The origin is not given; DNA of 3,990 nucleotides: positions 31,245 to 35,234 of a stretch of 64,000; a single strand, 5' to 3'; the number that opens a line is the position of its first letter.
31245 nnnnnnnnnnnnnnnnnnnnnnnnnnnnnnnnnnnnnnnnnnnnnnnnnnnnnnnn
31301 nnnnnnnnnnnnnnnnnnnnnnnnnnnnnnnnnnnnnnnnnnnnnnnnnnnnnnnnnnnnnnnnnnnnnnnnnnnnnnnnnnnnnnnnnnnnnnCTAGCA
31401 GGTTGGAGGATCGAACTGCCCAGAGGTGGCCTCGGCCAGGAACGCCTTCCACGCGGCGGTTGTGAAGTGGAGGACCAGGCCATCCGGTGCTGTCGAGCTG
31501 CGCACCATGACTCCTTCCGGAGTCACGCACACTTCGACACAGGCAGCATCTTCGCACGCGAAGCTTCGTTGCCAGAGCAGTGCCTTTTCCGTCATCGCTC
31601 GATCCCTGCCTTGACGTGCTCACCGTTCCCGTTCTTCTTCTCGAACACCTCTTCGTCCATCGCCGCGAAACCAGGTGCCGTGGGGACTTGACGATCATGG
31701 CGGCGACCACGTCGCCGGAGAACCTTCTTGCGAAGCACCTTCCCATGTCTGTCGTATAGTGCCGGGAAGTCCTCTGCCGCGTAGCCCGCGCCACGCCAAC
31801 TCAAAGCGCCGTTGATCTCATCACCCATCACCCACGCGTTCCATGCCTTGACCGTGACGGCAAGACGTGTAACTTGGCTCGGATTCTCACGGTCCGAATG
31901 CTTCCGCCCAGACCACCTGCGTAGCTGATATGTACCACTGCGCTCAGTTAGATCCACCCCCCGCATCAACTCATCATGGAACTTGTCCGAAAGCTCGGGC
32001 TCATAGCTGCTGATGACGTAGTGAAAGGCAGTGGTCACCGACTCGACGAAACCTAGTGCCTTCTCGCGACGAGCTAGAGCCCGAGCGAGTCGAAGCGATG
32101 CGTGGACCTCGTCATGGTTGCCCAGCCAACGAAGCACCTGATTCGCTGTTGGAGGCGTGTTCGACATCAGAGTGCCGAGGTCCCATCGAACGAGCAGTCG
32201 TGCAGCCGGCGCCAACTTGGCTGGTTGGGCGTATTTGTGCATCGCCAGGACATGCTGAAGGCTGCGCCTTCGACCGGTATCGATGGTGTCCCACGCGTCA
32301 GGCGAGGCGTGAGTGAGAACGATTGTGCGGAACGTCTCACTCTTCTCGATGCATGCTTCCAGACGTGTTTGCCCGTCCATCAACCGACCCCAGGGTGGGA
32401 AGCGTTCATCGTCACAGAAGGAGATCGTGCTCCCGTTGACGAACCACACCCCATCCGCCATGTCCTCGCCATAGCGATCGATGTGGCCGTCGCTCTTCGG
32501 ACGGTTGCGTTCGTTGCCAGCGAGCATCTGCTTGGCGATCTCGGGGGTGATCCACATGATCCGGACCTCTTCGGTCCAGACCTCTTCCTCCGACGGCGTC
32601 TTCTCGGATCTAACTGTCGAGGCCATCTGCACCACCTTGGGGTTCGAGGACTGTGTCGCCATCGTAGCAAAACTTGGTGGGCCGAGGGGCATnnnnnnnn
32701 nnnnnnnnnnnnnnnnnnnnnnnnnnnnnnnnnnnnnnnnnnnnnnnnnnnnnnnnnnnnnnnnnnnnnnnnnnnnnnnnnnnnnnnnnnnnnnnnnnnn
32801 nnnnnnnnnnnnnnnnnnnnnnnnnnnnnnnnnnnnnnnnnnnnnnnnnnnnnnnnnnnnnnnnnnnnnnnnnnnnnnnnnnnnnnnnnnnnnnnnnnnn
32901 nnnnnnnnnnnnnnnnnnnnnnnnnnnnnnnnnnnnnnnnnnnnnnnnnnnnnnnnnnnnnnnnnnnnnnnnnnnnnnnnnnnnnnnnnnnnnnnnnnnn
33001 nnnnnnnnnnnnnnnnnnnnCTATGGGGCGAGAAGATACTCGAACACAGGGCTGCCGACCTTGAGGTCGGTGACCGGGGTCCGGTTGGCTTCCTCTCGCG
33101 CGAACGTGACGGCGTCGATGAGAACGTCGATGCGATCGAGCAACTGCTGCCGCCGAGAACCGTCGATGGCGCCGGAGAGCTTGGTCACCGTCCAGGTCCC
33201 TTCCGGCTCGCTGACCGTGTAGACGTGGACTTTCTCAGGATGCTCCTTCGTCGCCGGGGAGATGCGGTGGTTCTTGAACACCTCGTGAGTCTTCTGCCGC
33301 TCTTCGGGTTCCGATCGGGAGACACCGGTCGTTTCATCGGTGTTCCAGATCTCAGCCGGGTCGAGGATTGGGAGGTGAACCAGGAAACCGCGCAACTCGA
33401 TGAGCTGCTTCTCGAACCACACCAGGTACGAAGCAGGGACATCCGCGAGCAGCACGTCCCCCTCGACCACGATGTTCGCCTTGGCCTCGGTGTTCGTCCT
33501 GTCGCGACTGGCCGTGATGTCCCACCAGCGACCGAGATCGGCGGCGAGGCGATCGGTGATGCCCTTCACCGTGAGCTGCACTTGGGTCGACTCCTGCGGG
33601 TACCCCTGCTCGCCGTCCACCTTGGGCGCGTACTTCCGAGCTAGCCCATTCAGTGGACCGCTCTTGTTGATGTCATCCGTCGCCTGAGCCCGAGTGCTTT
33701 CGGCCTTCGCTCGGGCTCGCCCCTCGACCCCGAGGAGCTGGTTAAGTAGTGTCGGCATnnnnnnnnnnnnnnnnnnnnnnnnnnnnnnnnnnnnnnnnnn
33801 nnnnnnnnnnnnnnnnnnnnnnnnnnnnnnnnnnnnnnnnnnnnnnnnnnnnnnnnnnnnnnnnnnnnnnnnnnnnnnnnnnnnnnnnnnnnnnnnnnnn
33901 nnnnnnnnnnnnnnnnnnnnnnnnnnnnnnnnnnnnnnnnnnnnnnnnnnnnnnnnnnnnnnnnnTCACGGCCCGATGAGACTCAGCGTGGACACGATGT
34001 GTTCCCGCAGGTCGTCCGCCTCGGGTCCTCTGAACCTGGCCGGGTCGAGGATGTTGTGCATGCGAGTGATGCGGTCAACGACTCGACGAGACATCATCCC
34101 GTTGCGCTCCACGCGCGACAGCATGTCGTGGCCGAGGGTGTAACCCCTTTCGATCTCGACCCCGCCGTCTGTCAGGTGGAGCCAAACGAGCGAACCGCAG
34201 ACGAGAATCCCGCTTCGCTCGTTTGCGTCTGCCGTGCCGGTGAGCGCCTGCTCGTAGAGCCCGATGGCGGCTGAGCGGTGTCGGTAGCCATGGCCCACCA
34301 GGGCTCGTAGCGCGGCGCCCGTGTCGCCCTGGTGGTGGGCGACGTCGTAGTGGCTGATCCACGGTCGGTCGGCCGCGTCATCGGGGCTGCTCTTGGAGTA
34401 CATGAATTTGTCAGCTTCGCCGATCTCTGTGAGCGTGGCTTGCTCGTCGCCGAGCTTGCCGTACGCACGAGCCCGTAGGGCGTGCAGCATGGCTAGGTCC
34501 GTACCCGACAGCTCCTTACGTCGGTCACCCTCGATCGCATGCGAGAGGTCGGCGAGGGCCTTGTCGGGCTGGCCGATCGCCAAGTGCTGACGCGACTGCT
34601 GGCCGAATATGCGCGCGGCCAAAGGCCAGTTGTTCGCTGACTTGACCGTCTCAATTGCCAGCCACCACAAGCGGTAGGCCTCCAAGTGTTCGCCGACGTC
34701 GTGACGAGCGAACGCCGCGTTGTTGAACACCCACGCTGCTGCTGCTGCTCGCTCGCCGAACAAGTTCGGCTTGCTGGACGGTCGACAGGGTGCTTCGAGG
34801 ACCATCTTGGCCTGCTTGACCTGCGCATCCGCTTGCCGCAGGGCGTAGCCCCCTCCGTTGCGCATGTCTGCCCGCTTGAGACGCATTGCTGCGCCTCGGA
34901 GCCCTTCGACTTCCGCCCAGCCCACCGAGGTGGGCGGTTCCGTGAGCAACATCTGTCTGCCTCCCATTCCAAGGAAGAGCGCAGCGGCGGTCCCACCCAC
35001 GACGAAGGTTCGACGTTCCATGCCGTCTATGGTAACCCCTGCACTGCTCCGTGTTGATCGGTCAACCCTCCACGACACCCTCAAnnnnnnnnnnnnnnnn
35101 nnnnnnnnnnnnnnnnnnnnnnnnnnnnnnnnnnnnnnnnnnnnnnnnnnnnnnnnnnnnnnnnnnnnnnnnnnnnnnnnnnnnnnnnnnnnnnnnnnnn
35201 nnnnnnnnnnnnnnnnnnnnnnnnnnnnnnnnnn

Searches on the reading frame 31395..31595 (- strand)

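Call 45: search_protein_families(library=pfam, proteins=[window:31395-31595:-], max_evalue=0.01)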
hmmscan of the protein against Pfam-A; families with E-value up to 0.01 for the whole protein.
window:31395-31595:- (66 aa): 1 family
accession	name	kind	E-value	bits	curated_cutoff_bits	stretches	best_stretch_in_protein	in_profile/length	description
PF04149.17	DUF397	-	8e-13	48.8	24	1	8-56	3-54/55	Domain of unknown function (DUF397)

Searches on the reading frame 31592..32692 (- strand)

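Call 13: search_protein_families(library=phrogs, proteins=[window:31592-32692:-], max_evalue=0.001)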
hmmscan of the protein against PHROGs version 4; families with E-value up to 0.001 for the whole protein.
window:31592-32692:- (366 aa): 1 family
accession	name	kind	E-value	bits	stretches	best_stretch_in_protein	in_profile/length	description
phrog_5931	-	unknown function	1.7e-50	173.1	1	42-313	9-278/282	-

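Call 45: search_protein_families(library=pfam, proteins=[window:31592-32692:-], max_evalue=0.01)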
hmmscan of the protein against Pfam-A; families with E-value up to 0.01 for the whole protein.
window:31592-32692:- (366 aa): 0 families

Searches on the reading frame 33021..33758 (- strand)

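Call 13: search_protein_families(library=phrogs, proteins=[window:33021-33758:-], max_evalue=0.001)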
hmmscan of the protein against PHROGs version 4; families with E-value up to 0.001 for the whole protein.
window:33021-33758:- (245 aa): 0 families

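Call 45: search_protein_families(library=pfam, proteins=[window:33021-33758:-], max_evalue=0.01)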
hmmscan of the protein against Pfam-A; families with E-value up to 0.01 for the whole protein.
window:33021-33758:- (245 aa): 1 family
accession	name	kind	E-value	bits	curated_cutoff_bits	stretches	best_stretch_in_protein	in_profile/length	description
PF25283.1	DUF7873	-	2.1e-74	250.8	27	1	4-243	3-242/244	Family of unknown function (DUF7873)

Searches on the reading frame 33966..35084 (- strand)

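Call 13: search_protein_families(library=phrogs, proteins=[window:33966-35084:-], max_evalue=0.001)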
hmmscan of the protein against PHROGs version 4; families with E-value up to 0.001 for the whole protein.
window:33966-35084:- (372 aa): 1 family
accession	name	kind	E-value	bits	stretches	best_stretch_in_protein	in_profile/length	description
phrog_10886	-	transcription regulation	2.1e-27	97.2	1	22-359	114-445/457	transcriptional regulator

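Call 45: search_protein_families(library=pfam, proteins=[window:33966-35084:-], max_evalue=0.01)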
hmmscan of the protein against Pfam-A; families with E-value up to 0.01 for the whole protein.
window:33966-35084:- (372 aa): 1 family
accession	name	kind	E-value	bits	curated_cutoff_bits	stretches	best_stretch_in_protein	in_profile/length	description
PF13424.12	TPR_12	-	0.00083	19.9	30.1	1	117-188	3-76/77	Tetratricopeptide repeat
